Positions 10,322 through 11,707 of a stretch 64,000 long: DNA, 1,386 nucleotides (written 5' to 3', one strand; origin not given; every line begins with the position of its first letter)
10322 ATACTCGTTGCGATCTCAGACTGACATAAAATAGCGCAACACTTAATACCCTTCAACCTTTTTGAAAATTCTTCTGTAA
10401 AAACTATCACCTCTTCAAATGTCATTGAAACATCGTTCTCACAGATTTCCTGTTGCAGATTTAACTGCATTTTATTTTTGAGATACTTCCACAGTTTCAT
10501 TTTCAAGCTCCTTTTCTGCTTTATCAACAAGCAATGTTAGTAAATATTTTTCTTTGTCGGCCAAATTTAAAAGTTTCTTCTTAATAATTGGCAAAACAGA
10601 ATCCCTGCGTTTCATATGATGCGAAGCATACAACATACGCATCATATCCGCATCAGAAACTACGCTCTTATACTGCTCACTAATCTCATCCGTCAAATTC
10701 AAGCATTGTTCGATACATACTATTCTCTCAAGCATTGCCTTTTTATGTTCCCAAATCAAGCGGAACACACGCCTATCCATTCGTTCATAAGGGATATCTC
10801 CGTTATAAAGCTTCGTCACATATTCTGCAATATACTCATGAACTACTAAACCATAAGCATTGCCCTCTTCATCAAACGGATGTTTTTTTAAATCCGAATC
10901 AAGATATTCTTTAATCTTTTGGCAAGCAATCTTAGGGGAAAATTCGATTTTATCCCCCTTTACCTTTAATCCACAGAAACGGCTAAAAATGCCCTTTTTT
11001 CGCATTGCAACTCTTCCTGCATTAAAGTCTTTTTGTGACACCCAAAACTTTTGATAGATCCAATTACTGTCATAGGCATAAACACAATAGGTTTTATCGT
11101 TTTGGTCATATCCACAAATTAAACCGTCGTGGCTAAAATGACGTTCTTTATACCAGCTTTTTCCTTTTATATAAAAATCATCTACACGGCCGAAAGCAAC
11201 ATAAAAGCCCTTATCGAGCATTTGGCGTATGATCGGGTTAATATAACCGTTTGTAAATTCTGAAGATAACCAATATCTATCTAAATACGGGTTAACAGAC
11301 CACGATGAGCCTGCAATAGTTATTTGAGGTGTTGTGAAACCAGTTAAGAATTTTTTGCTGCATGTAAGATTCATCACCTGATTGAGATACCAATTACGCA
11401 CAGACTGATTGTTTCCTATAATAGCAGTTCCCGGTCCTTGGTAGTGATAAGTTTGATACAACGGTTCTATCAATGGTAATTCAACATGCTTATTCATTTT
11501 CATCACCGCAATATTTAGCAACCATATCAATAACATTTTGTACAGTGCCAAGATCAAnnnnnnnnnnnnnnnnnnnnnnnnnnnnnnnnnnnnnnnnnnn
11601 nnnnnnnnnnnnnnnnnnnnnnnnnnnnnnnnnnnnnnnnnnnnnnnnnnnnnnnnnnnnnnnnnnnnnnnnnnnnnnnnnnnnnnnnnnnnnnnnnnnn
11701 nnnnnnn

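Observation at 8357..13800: Seven-gene overlapped operon joining carrier-protein chemistry to nucleotide chemistry (HTH, NTase, Tmk-like kinase, ACP, unknown, ANL ligase, CYTH): candidate undescribed system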

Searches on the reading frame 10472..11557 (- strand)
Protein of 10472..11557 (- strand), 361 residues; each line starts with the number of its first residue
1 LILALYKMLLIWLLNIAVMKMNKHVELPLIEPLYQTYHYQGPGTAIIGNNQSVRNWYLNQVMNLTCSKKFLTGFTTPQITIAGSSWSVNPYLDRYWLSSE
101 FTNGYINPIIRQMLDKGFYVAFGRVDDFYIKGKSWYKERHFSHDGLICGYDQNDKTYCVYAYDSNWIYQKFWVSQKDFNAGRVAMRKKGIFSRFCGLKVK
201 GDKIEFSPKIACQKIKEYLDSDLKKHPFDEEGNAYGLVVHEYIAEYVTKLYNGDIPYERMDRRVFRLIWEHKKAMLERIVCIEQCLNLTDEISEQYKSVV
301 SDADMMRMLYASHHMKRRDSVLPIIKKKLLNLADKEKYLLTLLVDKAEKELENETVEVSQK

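Call 3: search_protein_families(library=pfam, proteins=[window:10472-11557:-], max_evalue=0.1)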
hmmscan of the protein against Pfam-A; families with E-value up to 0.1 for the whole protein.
window:10472-11557:- (361 aa): 0 families

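Call 4: search_protein_families(library=ncbifam, proteins=[window:10472-11557:-], max_evalue=0.1)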
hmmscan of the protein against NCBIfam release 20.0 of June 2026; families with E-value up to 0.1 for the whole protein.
window:10472-11557:- (361 aa): 0 families

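Call 5: search_protein_families(library=padloc, proteins=[window:10472-11557:-], max_evalue=0.01)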
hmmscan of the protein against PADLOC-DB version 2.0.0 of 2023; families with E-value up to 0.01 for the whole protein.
window:10472-11557:- (361 aa): 0 families

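Call 7: search_solved_structures(query=window:10472-11503:-, max_evalue=10, show_alignments=2)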
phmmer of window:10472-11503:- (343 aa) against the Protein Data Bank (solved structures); distinct sequences matched with E-value up to 10: 5.
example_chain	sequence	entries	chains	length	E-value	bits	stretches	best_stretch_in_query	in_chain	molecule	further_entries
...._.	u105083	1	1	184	0.023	17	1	83-148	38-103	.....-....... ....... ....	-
1oee_A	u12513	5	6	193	0.024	16.9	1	83-148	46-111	HYPOTHETICAL PROTEIN YODA | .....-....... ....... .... | Metal-binding lipocalin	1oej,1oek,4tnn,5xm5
5aq6_A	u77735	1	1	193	0.025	16.9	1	83-148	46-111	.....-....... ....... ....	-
1txl_A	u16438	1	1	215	0.03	16.6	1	84-148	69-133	Metal-binding protein yodA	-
1s7d_A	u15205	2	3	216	0.03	16.6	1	84-148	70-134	Metal-binding Protein yodA | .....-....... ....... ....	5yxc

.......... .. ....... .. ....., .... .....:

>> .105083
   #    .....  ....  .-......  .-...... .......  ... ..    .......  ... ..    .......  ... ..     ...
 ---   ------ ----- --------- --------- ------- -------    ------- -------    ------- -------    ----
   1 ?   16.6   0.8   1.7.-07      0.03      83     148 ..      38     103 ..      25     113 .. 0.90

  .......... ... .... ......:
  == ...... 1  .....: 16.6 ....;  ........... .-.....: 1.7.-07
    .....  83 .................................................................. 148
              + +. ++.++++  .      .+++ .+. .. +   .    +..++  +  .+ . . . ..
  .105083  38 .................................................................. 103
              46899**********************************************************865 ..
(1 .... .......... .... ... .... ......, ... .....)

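Call 10: find_homologous_proteins(query=window:10472-11503:-, max_evalue=0.001)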
Query window:10472-11503:- (343 aa): 787 proteins with E <= 0.001 among 1866 candidates; the best 120 are listed.
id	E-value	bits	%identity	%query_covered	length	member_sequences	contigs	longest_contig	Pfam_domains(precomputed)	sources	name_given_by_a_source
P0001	5.6e-206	701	88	99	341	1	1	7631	-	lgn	-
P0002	3.6e-205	699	86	99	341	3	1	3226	-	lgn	-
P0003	1.8e-204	696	87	100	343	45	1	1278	-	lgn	-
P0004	4.8e-201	685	85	99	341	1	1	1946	-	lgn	-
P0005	3.6e-198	676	83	100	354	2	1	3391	-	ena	-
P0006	3.9e-197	672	82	99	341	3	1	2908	-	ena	-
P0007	2.2e-196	670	85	98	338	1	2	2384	-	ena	-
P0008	9.1e-195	665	82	99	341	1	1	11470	-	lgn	-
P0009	1.4e-194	664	83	99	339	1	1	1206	-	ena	-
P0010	1.7e-193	660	83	100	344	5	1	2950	-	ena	-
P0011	5.3e-190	649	80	99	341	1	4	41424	-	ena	-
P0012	4.4e-188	643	80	100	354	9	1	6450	-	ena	-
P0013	1.4e-186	638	81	99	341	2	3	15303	-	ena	-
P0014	1.8e-186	637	80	99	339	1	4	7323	-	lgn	-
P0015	1.4e-185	634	79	100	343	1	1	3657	-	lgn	-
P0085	7.1e-148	510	62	99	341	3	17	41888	-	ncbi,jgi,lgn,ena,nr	ncbi:MAG: hypothetical protein E7387_07760 [Ruminococcaceae bacterium]|nr:hypothetical protein [Osci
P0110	7.0e-145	501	62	95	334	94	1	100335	-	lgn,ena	-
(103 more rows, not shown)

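Call 11: find_encoding_contigs(protein=P0085, flank=10000, max_places=4)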
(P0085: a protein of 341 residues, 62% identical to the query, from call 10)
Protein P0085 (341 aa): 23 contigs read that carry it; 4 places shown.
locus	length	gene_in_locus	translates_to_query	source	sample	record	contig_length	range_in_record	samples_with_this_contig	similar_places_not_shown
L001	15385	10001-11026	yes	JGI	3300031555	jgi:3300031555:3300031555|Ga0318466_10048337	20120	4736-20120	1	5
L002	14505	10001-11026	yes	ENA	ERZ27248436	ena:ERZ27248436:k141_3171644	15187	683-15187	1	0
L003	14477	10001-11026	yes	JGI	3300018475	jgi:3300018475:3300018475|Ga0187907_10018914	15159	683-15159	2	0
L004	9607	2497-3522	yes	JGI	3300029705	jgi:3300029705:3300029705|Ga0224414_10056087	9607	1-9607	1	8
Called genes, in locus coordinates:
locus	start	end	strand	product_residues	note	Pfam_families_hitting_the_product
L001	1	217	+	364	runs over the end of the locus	PF03845:Spore_permease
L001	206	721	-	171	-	PF02357:NusG, PF00467:KOW (faint)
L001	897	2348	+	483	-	PF03816:LytR_cpsA_psr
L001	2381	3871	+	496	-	PF03816:LytR_cpsA_psr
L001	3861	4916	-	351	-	PF08486:SpoIID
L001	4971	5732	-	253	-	PF02535:Zip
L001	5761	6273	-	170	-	PF14512:TM1586_NiRdase (faint), PF00881:Nitroreductase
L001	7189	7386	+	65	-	PF12116:SpoIIID (weak), PF08220:HTH_DeoR (weak), PF08279:HTH_11 (weak)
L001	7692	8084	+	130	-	PF08220:HTH_DeoR, PF08279:HTH_11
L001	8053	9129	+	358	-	PF14907:NTP_transf_5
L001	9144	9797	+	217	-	PF09439:SRPRB (faint), PF01712:dNK, PF02223:Thymidylate_kin, PF13671:AAA_33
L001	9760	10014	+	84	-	PF00550:PP-binding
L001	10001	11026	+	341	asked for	-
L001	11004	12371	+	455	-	PF00501:AMP-binding, PF13193:AMP-binding_C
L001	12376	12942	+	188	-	PF01928:CYTH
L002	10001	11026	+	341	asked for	-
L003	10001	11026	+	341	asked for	-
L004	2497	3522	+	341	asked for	-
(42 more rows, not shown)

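Call 12: find_encoding_contigs(protein=P0110, flank=10000, max_places=2)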
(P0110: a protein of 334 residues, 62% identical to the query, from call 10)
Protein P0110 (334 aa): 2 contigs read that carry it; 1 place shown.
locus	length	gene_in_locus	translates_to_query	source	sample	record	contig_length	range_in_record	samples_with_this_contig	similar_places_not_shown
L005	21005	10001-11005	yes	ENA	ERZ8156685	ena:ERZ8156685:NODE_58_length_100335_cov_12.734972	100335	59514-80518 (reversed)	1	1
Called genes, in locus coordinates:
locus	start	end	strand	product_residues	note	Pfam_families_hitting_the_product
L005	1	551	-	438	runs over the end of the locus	PF03952:Enolase_N, PF00113:Enolase_C, PF13378:MR_MLE_C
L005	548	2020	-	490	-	PF13660:DUF4147, PF05161:MOFRL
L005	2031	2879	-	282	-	PF00248:Aldo_ket_red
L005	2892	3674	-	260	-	PF00106:adh_short, PF08659:KR, PF13561:adh_short_C2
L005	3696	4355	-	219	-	PF01081:Aldolase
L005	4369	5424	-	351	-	PF02615:Ldh_2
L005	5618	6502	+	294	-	PF02311:AraC_binding, PF12833:HTH_18, PF00165:HTH_AraC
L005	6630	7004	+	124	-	PF07100:ASRT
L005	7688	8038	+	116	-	PF08220:HTH_DeoR (weak), PF08279:HTH_11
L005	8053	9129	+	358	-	PF14907:NTP_transf_5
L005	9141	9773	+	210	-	PF02223:Thymidylate_kin, PF03205:MobB (weak), PF13671:AAA_33 (weak)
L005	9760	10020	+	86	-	PF00550:PP-binding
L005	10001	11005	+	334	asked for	-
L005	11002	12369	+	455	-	PF00501:AMP-binding, PF13193:AMP-binding_C (weak)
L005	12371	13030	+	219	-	PF01928:CYTH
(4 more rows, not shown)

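Call 19: find_related_loci(query=A2, collection=genome_contigs, flank=10000)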
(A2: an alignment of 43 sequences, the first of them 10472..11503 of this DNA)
Query A2 (343 aa) in genome_contigs; peptide patterns used: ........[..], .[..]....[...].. (x = any residue, [..] = any of these).
144 stretches matched a pattern; 131 encode a relative of the query (tblastn E <= 1e-3); the best 80 are kept; 80 distinct loci.
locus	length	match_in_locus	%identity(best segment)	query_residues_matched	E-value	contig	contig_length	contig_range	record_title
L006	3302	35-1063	88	1-343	0e+0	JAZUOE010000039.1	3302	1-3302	MAG: Ruminiclostridium sp. isolate T1900044876_TS20190342.MAGScoT_cleanbin_000039 SGB_3188_k141_382422, whole genome sho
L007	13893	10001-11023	77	1-341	0e+0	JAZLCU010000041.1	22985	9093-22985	MAG: Faecousia sp. isolate T1900045045_TC20190038.MAGScoT_cleanbin_000007 SGB_4496_k141_2640415, whole genome shotgun se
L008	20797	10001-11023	78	1-341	0e+0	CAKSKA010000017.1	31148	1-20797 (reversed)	MAG: uncultured Eubacteriales bacterium isolate REFINED_METABAT215_TOP10_CONTIGS_1500_ASSEMBLY_K77_MERGED__Hadza_MoBio_h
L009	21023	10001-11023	73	1-341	1e-174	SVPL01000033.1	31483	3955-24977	MAG: Oscillospiraceae bacterium isolate SIG590 NODE_29708_length_31483_cov_2.824308, whole genome shotgun sequence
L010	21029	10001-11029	68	1-343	2e-166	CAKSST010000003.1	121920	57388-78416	MAG: uncultured Eubacteriales bacterium isolate REFINED_METABAT215_TOP10_CONTIGS_1500_ASSEMBLY_K77_MERGED__Hadza_MoBio_C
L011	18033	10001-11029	66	1-343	8e-164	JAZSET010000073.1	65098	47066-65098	MAG: Eubacteriales bacterium isolate T1900044588_TS20190054.MAGScoT_cleanbin_000024 SGB_612_k141_182846, whole genome sh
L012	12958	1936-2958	64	1-341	2e-159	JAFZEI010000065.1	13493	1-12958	MAG: Clostridia bacterium isolate RGIG7689 Water_buffalos_Rectum-2__c439006, whole genome shotgun sequence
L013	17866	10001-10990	67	3-332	2e-158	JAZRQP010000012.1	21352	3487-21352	MAG: Faecalimonas sp. isolate T1900045361_YK20190051.MAGScoT_cleanbin_000021 SGB_6817_k141_2266921, whole genome shotgun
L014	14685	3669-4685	63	2-340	2e-155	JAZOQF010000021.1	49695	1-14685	MAG: Acutalibacteraceae bacterium isolate T1900045569_YK20190263.MAGScoT_cleanbin_000019 SGB_7962_k141_548076, whole gen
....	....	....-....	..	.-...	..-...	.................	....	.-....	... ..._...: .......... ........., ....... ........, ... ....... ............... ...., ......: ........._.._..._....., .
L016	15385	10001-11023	62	1-341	3e-152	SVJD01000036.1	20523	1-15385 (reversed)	MAG: Oscillospiraceae bacterium isolate SIG426 NODE_48757_length_20523_cov_6.972985, whole genome shotgun sequence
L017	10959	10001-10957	65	1-319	4e-151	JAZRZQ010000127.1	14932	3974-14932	MAG: Eubacteriales bacterium isolate T1900044946_TS20190412.MAGScoT_cleanbin_000017 SGB_3482_k141_2099849, whole genome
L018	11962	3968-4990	61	3-343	1e-149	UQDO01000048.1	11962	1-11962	uncultured Ruminococcaceae bacterium isolate UMGS172 genome assembly, contig: NODE_4668_length_11962_cov_46.162761, whol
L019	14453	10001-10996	62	2-333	1e-147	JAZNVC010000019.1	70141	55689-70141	MAG: Acutalibacteraceae bacterium isolate T1900044792_TS20190258.MAGScoT_cleanbin_000003 SGB_2656_k141_1349290, whole ge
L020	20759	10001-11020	61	2-341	2e-145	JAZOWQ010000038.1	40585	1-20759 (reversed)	MAG: Faecousia sp. isolate T1900045518_YK20190212.MAGScoT_cleanbin_000043 SGB_7640_k141_1588863, whole genome shotgun se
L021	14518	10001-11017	60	2-341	2e-143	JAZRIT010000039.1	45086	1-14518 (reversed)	MAG: Faecousia sp. isolate T1900045470_YK20190161.MAGScoT_cleanbin_000033 SGB_7238_k141_245844, whole genome shotgun seq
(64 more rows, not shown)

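Call 25: predict_structure(alignment_id=A2)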
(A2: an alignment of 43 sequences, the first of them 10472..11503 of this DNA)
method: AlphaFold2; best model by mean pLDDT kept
length: 343 residues; sequences in the alignment: 43
mean_pLDDT: 89.2   pTM: 0.89
mean pLDDT of the five models: 89.2, 88.3, 87.9, 87.6, 86.9
residues with pLDDT >= 90: 227; 70-90: 90; 50-70: 23; < 50: 3
segments of 3 or more residues with pLDDT < 50: none
pLDDT, mean of each block of 10 residues (from residue 1): 79 88 80 85 94 90 92 91 86 95 89 66 83 95 83 92 91 92 90 97 95 94 97 89 90 97 98 98 96 67 89 99 98 77 60
secondary structure, 60 per line:
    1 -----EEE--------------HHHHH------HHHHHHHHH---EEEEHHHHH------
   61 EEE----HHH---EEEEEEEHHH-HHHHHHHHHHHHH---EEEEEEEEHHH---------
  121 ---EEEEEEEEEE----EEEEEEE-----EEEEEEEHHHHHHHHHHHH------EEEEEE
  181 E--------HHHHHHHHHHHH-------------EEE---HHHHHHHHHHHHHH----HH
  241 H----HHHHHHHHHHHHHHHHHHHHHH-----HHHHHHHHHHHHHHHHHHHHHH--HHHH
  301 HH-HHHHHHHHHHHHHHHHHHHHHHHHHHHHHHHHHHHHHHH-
elements in order: E6-8 H23-27 H34-42 E46-49 H50-54 E61-63 E74-80 H85-97 E101-108 E124-133 E138-144 E150-156 H157-168 E175-181 H190-201 E215-217 H221-234 H246-267 H273-294 H297-302 H304-342

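Call 28: fold_search(model_id=the predicted structure, library=pdb)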
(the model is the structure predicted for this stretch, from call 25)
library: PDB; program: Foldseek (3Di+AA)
matches with E <= 10: 585; with E <= 0.001: 10
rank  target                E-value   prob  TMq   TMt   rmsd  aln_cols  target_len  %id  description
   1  8gs1_B                6.2e-10  1.00  0.55  0.56   7.4       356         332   14  Crystal structure of AziU2-U3 complex from Streptomyces sahachiroi NRRL2485 (released 2023-09-06)
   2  8gs1_D                1.2e-09  1.00  0.50  0.51   7.9       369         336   15  Crystal structure of AziU2-U3 complex from Streptomyces sahachiroi NRRL2485 (released 2023-09-06)
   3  7wuw_C                1.9e-09  1.00  0.52  0.54   7.5       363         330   14  Crystal structure of AziU3/U2 from Streptomyces sahachiroi (released 2022-09-07)
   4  9dks_A                4.0e-07  1.00  0.54  0.53   6.6       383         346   12  Crystal structure of CcbD C19S mutant complexed with single PCP domain of CcbZ (released 2025-09-17)
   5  7yn1_B                6.8e-07  1.00  0.56  0.55   6.0       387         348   12  Crystal structure of selenomethionine labeled CcbD (released 2023-08-02)
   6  9dkr_B                9.7e-07  1.00  0.50  0.50   6.7       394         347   12  Crystal structure of CcbD complexed with PCP domain of CcbZ (released 2025-10-01)
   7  9dks_B                1.9e-06  1.00  0.51  0.50   7.1       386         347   12  Crystal structure of CcbD C19S mutant complexed with single PCP domain of CcbZ (released 2025-09-17)
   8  7yn2_A                3.9e-06  1.00  0.51  0.51   6.5       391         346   14  Crystal structure of CcbD with methylthiolincosamide (released 2023-08-02)
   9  9dkr_A                7.0e-06  1.00  0.49  0.48   7.0       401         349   12  Crystal structure of CcbD complexed with PCP domain of CcbZ (released 2025-10-01)
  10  6tho_B                4.7e-04  1.00  0.24  0.35   4.6       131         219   14  Acylintermediate of glutathione and the mature primitive phytochelatin synthase Alr0975 from Nostoc PCC 7120 at atomic (released 2020-12-02)
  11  6tjl_A                1.0e-03  1.00  0.23  0.35   4.7       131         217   12  Mature primitive pytochelatin synthase Alr0975 from Nostoc species bound to glutathione (released 2020-12-09)
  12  2bu3_B                1.1e-03  1.00  0.25  0.39   4.2       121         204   14  Acyl-enzyme intermediate between Alr0975 and glutathione at pH 3.4 (released 2005-12-14)
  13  6th5_A                1.1e-03  1.00  0.24  0.36   4.5       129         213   13  Crystal structure of mature wildtype primitive Phytochelatin synthase from Nostoc spec. - Alr0975 (released 2020-11-25)
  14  2btw_A                1.3e-03  1.00  0.23  0.34   5.0       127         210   12  Crystal structure of Alr0975 (released 2005-12-14)
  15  6tho_A                1.5e-03  1.00  0.24  0.36   4.7       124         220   12  Acylintermediate of glutathione and the mature primitive phytochelatin synthase Alr0975 from Nostoc PCC 7120 at atomic (released 2020-12-02)
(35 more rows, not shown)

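Call 29: search_protein_representatives(alignment_id=A1)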
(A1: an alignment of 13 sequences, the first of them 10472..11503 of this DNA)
Query: 13 sequences, 341 profile positions. Proteins with E-value up to 0.001 (for the whole library): 2121; up to 1e-10: 877; up to 1e-30: 119. The best 150 are listed.
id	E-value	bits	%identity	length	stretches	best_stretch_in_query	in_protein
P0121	4.4e-132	456.6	-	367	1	7-335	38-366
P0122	2.4e-126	437.8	-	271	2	3-209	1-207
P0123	5.5e-126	436.6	-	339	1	6-340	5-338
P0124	2.4e-125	434.5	-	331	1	3-332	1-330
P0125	5.9e-122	423.3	-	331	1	3-329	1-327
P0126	4.0e-117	407.4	-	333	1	4-332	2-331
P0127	1.2e-115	402.5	-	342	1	3-338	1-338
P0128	1.9e-115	401.9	-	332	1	3-332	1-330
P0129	2.3e-115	401.6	-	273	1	64-334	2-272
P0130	3.0e-114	398.0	-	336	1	2-332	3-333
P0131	3.5e-113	394.5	-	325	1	3-332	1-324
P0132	9.6e-112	389.7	-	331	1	4-330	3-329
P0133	7.4e-111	386.8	-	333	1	4-331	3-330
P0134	7.5e-110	383.5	-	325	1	4-326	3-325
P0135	4.8e-109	380.9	-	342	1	3-335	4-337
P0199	1.2e-55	205.2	-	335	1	5-332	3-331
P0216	1.5e-41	159.0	-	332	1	8-324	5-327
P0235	2.7e-32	128.5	-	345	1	8-331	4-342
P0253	2.4e-26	109.0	-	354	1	9-333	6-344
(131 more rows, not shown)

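Call 44: search_protein_families(library=pfam, alignment_id=A3, max_evalue=0.01)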
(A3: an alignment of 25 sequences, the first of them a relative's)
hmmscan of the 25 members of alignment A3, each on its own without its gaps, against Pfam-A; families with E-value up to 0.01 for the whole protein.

A. member 1, P0235 (345 aa): 0 families

B. families by the number of members that match (of 25 scanned): 2 families
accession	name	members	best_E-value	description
PF14399.12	BtrH_N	9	3.6e-07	Butirosin biosynthesis protein H, N-terminal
PF24101.1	eWH_GTF3C1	1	0.0026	GTF3C1, extended winged-helix domain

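Call 51: find_encoding_contigs(protein=P0199, flank=8000, max_places=3)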
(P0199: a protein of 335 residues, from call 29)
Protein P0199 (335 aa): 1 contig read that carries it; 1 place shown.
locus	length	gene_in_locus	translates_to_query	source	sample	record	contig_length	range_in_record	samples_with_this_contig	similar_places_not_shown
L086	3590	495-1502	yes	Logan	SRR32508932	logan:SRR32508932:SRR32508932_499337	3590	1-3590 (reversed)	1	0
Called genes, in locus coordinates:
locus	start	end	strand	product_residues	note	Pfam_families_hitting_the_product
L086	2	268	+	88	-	?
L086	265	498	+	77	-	PF00550:PP-binding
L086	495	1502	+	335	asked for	-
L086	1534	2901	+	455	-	PF00501:AMP-binding, PF13193:AMP-binding_C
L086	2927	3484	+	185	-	PF01928:CYTH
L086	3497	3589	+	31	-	?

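Call 52: find_encoding_contigs(protein=P0253, flank=8000, max_places=3)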
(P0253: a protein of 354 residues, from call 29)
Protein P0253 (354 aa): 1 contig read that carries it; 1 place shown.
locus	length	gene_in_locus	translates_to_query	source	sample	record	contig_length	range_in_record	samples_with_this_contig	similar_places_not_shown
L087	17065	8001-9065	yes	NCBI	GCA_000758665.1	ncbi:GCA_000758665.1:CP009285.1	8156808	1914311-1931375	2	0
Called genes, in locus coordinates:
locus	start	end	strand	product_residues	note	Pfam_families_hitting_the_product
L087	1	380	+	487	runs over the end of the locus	PF00501:AMP-binding, PF13193:AMP-binding_C (weak)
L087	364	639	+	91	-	-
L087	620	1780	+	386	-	-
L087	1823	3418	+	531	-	PF02310:B12-binding, PF04055:Radical_SAM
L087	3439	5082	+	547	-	PF00664:ABC_membrane, PF00005:ABC_tran, PF02463:SMC_N (faint)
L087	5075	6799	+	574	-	PF00664:ABC_membrane, PF02463:SMC_N (weak), PF00005:ABC_tran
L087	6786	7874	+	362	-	PF04055:Radical_SAM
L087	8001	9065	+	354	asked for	-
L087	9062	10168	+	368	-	PF00535:Glycos_transf_2, PF10111:Glyco_tranf_2_2, PF13641:Glyco_tranf_2_3, PF02709:Glyco_transf_7C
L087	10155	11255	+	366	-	PF00535:Glycos_transf_2, PF10111:Glyco_tranf_2_2, PF13641:Glyco_tranf_2_3 (weak)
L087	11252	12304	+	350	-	-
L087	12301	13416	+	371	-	-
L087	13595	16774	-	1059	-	-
